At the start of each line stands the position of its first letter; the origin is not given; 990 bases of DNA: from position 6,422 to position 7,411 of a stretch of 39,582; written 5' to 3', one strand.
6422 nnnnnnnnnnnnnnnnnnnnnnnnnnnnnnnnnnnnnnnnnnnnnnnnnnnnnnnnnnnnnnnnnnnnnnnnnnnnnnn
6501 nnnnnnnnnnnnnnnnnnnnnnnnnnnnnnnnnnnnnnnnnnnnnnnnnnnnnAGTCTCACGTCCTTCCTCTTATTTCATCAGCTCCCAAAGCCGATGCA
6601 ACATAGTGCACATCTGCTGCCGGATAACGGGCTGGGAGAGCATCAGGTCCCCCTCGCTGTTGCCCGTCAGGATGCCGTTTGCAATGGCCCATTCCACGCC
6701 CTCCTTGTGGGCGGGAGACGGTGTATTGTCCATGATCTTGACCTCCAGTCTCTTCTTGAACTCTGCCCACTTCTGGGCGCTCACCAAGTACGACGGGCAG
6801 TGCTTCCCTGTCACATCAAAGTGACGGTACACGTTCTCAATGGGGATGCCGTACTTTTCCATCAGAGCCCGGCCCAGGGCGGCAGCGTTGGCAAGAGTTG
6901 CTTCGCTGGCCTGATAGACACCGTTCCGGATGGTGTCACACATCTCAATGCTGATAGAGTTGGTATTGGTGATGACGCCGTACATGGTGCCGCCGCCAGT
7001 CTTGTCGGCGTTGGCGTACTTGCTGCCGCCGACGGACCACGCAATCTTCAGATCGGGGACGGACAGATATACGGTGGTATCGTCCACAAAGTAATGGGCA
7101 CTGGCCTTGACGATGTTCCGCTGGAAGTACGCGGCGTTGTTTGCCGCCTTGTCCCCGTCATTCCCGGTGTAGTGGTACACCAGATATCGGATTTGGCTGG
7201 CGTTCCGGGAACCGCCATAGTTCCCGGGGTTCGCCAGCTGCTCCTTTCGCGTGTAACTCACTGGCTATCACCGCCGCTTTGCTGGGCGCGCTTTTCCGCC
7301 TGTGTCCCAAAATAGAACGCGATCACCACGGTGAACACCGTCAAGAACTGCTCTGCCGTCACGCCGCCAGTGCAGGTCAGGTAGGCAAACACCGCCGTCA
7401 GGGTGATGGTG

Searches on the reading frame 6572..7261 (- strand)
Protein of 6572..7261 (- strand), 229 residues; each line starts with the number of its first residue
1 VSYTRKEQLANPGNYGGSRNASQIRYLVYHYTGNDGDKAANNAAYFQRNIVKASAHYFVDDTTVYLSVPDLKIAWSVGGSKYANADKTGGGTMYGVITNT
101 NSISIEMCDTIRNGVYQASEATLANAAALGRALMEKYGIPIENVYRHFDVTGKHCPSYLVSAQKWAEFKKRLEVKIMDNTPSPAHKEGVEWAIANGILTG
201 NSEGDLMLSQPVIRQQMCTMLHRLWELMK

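Call 10: search_protein_families(library=pfam, proteins=[window:6572-7261:-], max_evalue=0.01)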
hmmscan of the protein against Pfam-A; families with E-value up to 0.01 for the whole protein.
window:6572-7261:- (229 aa): 1 family
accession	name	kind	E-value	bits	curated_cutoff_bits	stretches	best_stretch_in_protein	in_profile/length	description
PF01510.30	Amidase_2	-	7.9e-23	81.7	26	1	22-157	3-130/131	N-acetylmuramoyl-L-alanine amidase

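Call 11: search_protein_families(library=phrogs, proteins=[window:6572-7261:-], max_evalue=0.001)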
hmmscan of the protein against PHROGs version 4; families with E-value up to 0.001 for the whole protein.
window:6572-7261:- (229 aa): 15 families
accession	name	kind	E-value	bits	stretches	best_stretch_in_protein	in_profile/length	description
phrog_670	-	lysis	6.4e-49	168.3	1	1-227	91-305/596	endolysin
phrog_1794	-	lysis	2.4e-34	120.3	1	7-189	38-212/336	amidase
phrog_833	-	lysis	9.1e-31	108.6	1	9-188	14-189/294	endolysin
phrog_9611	-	lysis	8.2e-30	105.2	1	21-188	20-181/246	endolysin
phrog_3088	-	lysis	8.5e-30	105.3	1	7-181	6-165/248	amidase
phrog_1493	-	lysis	1e-26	95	1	13-176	22-171/394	endolysin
phrog_19265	-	unknown function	7.6e-26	92.5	1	10-175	10-160/293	-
phrog_2338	-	lysis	3.7e-21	76.9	1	7-180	10-177/346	endolysin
phrog_18955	-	unknown function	1.8e-16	60.9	1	20-169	292-430/483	-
phrog_5182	-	lysis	8.5e-10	39.7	1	23-146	34-152/321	endolysin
phrog_15001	-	lysis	2e-09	38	1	31-184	57-207/367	endolysin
phrog_7698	-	lysis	7.5e-09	36.8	1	10-182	12-165/316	endolysin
phrog_14048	-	lysis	2.7e-06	28.3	1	14-171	17-168/305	endolysin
phrog_1110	-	lysis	3.4e-06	27.6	1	1-80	1-79/301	endolysin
phrog_2998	-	lysis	0.00091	19.8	0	15-145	137-250/485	endolysin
